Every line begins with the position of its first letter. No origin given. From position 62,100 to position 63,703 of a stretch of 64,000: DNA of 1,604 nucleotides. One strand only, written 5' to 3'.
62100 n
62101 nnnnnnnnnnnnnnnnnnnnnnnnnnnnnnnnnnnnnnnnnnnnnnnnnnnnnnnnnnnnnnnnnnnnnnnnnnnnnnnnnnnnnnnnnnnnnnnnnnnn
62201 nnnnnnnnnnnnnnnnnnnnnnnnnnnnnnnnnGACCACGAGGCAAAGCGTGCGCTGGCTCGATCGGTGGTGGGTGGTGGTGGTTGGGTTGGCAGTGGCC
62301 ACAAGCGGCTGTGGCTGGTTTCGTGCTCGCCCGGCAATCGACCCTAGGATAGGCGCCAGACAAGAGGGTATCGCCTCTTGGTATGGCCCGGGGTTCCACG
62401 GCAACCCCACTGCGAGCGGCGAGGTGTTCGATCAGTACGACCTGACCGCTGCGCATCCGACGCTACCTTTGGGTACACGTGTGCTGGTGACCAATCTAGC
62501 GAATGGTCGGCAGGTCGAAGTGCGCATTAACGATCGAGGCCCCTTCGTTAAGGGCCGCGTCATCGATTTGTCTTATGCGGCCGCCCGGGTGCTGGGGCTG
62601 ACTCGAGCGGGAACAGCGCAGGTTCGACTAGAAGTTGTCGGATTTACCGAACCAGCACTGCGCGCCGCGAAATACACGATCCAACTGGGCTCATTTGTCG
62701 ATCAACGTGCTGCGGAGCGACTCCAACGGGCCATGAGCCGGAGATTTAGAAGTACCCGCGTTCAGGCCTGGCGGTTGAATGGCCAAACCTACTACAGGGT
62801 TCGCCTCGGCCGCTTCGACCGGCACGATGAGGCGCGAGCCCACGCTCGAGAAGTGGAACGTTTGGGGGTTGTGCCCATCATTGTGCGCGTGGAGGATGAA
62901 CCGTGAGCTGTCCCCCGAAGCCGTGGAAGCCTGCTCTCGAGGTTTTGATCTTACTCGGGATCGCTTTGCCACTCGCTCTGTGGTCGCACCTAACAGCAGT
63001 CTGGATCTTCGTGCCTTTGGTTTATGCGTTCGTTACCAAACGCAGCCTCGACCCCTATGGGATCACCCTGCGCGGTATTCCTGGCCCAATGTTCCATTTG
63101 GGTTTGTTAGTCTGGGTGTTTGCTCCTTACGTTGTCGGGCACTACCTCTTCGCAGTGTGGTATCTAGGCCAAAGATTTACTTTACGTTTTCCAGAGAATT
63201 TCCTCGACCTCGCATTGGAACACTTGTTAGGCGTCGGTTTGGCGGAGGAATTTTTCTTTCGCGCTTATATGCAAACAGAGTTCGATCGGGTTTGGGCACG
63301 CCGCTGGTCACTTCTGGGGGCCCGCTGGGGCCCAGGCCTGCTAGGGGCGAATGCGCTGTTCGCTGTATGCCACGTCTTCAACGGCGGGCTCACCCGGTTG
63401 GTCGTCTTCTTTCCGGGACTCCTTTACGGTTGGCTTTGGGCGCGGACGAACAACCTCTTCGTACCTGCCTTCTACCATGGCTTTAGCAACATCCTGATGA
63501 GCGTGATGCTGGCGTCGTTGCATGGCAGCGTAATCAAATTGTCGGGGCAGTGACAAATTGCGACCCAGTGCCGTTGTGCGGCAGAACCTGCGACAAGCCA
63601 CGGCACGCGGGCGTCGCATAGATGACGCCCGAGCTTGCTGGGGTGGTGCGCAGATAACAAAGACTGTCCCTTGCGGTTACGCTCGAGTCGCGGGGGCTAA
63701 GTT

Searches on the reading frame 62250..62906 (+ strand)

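Call 80: search_protein_families(library=pfam, proteins=[window:62250-62906:+], max_evalue=0.00001)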
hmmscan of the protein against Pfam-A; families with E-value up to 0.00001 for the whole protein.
window:62250-62906:+ (218 aa): 2 families
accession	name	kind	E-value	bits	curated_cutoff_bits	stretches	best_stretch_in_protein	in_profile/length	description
PF03330.24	DPBB_1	-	8.8e-27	93.6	28.8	1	38-126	2-82/83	Lytic transglycolase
PF05036.18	SPOR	-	2.3e-12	47.5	21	1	141-213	4-76/76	SPOR domain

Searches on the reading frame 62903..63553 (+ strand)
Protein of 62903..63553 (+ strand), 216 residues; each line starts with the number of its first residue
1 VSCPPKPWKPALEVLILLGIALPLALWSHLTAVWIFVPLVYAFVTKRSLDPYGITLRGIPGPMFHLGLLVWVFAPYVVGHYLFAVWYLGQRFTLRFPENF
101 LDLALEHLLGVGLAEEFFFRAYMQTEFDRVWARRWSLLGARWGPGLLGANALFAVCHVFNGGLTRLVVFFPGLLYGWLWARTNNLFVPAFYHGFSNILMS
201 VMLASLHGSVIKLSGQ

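Call 80: search_protein_families(library=pfam, proteins=[window:62903-63553:+], max_evalue=0.00001)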
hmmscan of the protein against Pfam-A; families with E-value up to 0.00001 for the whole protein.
window:62903-63553:+ (216 aa): 1 family
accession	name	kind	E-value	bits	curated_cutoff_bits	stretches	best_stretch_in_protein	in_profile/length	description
PF02517.21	Rce1-like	-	7.9e-14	52.2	22.4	1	108-197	12-92/93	Type II CAAX prenyl endopeptidase Rce1-like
